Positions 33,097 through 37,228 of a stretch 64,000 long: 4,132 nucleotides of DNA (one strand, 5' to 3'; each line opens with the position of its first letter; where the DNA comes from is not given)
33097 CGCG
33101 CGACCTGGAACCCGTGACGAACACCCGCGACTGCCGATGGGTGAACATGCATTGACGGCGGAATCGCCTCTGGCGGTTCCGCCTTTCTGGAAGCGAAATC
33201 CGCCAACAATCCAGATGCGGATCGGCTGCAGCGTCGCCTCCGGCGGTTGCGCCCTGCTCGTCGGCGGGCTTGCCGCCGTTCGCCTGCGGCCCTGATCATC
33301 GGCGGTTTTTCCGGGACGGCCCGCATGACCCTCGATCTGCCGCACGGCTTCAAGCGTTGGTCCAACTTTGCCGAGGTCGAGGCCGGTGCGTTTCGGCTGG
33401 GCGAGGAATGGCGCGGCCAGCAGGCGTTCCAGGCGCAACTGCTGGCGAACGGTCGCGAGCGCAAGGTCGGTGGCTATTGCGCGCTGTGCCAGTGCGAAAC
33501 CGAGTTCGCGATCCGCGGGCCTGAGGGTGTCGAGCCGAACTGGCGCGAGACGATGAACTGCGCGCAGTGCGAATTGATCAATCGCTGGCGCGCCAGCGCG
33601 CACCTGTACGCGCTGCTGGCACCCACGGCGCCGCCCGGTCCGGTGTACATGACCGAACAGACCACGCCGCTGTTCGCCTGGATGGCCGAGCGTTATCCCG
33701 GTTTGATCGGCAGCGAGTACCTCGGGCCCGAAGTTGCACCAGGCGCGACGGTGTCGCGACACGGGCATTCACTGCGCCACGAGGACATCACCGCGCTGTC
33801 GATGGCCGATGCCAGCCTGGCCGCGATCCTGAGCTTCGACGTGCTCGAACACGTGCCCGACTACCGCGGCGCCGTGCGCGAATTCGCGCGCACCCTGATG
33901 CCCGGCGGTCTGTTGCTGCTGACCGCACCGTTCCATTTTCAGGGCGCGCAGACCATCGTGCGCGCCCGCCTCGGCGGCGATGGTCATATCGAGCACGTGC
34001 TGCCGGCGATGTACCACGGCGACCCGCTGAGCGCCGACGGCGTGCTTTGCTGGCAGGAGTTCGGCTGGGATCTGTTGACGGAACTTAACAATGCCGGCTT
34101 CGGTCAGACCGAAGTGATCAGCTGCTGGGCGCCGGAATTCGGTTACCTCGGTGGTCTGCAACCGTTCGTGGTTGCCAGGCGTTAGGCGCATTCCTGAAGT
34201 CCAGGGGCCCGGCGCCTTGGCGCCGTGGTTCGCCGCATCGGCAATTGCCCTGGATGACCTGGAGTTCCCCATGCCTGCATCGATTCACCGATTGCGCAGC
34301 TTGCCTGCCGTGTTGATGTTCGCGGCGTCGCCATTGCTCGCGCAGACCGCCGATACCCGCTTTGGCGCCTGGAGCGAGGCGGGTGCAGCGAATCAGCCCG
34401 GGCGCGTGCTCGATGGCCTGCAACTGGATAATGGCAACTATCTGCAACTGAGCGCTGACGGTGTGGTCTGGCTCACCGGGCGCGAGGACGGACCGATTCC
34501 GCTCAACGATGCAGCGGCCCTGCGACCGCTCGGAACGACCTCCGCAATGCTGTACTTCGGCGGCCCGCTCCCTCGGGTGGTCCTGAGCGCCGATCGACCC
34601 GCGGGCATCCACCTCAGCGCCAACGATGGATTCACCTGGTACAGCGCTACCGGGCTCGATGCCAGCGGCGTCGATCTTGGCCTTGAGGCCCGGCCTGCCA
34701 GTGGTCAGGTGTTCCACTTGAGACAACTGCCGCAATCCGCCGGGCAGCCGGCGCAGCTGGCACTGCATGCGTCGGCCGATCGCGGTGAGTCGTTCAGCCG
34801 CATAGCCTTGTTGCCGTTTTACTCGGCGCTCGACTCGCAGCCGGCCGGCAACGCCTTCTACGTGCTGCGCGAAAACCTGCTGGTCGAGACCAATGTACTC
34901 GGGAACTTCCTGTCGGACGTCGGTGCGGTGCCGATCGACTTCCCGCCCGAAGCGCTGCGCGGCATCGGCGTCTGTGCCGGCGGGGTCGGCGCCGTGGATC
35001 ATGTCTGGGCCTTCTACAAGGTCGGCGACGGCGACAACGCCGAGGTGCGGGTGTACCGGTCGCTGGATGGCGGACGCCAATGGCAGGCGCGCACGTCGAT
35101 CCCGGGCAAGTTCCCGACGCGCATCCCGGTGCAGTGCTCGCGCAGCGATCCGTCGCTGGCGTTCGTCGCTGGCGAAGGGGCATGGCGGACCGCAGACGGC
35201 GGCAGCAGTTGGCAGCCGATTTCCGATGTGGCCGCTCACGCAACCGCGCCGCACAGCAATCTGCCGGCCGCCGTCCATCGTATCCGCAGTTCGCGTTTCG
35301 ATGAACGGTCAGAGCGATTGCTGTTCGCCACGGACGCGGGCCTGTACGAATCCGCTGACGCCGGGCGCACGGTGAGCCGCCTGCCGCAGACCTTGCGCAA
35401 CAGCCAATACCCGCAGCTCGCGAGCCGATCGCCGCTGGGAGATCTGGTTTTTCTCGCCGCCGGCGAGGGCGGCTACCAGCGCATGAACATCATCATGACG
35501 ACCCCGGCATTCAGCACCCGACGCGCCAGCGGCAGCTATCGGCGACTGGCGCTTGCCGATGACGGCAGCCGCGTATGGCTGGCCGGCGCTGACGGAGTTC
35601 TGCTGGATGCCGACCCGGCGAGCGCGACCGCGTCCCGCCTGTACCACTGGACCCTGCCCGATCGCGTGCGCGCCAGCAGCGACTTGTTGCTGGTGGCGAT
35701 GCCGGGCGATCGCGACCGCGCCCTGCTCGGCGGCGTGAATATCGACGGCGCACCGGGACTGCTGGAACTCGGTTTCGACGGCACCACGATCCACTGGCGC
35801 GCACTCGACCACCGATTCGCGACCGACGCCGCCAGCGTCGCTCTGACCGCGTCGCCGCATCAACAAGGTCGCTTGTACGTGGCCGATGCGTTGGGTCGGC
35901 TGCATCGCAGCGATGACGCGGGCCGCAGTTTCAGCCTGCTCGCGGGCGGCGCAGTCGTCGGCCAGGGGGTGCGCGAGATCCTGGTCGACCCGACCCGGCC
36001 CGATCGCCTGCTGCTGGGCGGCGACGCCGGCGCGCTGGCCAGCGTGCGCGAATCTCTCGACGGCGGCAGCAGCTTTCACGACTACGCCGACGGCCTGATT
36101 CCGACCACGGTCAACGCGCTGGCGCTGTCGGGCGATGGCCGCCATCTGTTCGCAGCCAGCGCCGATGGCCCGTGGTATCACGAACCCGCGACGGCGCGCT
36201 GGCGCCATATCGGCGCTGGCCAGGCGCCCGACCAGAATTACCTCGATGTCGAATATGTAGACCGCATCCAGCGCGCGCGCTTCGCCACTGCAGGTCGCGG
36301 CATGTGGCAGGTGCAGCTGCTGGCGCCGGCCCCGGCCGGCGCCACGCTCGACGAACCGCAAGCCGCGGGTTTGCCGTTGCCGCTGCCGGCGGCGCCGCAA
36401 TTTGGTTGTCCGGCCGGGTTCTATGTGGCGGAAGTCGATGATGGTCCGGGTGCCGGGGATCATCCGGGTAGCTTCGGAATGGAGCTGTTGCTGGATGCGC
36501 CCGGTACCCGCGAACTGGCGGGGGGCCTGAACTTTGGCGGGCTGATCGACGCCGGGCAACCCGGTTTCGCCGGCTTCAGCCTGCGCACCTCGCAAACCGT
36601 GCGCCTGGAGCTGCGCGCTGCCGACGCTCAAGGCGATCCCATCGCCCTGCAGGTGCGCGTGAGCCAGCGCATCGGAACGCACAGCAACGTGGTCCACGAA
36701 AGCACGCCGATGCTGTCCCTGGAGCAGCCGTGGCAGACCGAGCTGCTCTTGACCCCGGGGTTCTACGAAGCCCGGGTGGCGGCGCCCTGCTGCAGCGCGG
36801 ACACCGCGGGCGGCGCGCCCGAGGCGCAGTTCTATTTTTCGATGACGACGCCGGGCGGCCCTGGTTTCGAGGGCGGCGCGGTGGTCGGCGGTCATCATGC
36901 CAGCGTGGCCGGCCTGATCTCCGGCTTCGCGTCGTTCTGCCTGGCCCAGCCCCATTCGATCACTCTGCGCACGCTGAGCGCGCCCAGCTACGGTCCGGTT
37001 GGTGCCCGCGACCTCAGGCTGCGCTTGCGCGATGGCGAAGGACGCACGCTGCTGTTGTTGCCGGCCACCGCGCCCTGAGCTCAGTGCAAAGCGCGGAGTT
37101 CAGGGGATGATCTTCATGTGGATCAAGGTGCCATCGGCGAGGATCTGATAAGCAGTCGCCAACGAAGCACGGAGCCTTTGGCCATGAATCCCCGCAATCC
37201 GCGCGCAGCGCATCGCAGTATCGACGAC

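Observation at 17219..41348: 24-kb accessory block: exoprotein family plus Ser/Thr kinase, FadL-type barrel and modification enzymes, inserted between purine-catabolism and ilv genes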

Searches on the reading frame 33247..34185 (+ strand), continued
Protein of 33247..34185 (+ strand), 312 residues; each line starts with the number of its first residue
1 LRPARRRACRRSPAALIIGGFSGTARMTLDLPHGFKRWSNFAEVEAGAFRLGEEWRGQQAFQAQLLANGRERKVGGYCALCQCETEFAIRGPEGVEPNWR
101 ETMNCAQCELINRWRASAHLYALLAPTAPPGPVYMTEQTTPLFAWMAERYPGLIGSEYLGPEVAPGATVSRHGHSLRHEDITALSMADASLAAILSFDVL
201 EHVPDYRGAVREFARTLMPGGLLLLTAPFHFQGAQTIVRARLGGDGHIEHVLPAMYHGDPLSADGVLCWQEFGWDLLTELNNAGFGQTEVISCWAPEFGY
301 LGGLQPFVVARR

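Call 91: find_encoding_contigs(protein=P0315, flank=10000, max_places=1)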
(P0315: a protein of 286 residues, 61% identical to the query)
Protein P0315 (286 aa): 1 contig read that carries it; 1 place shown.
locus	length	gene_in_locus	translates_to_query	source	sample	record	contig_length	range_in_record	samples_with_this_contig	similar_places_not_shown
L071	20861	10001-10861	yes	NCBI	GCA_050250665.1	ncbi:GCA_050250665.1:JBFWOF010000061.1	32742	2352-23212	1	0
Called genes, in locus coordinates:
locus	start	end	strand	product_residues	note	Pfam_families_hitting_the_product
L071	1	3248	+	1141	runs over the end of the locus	-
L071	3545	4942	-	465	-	PF03062:MBOAT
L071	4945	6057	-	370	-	-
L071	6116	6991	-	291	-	PF13578:Methyltransf_24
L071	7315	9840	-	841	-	PF27052:Lysyl_endopep_N, PF13365:Trypsin_2, PF04151:PPC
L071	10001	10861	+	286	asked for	PF08241:Methyltransf_11, PF13489:Methyltransf_23 (weak), PF13649:Methyltransf_25 (weak)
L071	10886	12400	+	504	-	PF01209:Ubie_methyltran, PF13489:Methyltransf_23 (faint), PF13847:Methyltransf_31, PF08241:Methyltransf_11, PF08242:Methyltransf_12, PF13649:Methyltransf_25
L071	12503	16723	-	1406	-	PF12768:Rax2 (faint), PF19565:DUF6087 (faint), PF07676:PD40 (faint)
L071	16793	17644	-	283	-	PF13387:Lnb_N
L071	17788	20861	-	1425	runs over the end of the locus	PF15902:Sortilin-Vps10 (faint)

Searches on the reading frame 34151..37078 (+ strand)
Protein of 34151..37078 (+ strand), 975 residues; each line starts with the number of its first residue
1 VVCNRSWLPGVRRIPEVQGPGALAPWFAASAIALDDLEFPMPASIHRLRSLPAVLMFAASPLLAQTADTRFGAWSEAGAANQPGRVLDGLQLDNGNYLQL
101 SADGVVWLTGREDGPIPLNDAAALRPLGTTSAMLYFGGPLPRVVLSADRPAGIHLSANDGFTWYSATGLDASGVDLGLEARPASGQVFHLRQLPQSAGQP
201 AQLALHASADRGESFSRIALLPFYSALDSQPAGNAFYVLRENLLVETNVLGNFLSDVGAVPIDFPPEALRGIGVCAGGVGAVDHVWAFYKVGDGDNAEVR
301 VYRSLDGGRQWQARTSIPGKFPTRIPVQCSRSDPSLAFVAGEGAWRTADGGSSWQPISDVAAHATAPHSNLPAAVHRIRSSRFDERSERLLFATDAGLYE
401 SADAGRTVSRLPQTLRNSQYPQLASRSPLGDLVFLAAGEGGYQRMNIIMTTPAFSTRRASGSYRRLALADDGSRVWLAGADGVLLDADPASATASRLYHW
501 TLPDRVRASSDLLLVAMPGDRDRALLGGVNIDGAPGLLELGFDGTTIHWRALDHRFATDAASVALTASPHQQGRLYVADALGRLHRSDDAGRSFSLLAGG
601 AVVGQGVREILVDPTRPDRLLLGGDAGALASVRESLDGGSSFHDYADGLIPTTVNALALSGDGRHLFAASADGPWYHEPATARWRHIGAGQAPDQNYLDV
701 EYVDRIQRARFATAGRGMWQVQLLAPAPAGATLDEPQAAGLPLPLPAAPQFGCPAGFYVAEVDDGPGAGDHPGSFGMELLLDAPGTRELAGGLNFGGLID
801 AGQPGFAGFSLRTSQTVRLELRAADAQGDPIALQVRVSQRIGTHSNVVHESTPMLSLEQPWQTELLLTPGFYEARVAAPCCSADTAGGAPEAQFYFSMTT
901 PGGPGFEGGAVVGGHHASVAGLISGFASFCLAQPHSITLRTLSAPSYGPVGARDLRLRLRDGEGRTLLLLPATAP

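Call 3: search_protein_families(library=pfam, proteins=[window:34151-37078:+], max_evalue=0.01)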
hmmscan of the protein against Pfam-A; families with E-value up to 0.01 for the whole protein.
window:34151-37078:+ (975 aa): 1 family
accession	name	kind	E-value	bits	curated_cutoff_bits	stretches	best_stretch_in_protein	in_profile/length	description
PF15902.12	Sortilin-Vps10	-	3.9e-07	29.6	33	1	300-422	2-123/446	Sortilin, neurotensin receptor 3,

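Call 4: search_protein_families(library=ncbifam, proteins=[window:34151-37078:+], max_evalue=0.01)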
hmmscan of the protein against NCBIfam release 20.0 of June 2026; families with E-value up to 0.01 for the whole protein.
window:34151-37078:+ (975 aa): 1 family
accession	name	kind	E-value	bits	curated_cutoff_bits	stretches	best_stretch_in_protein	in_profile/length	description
NF045728.1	glycosyl_F510_1955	equivalog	3.4e-15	56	175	1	564-694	97-220/246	F510_1955 family glycosylhydrolase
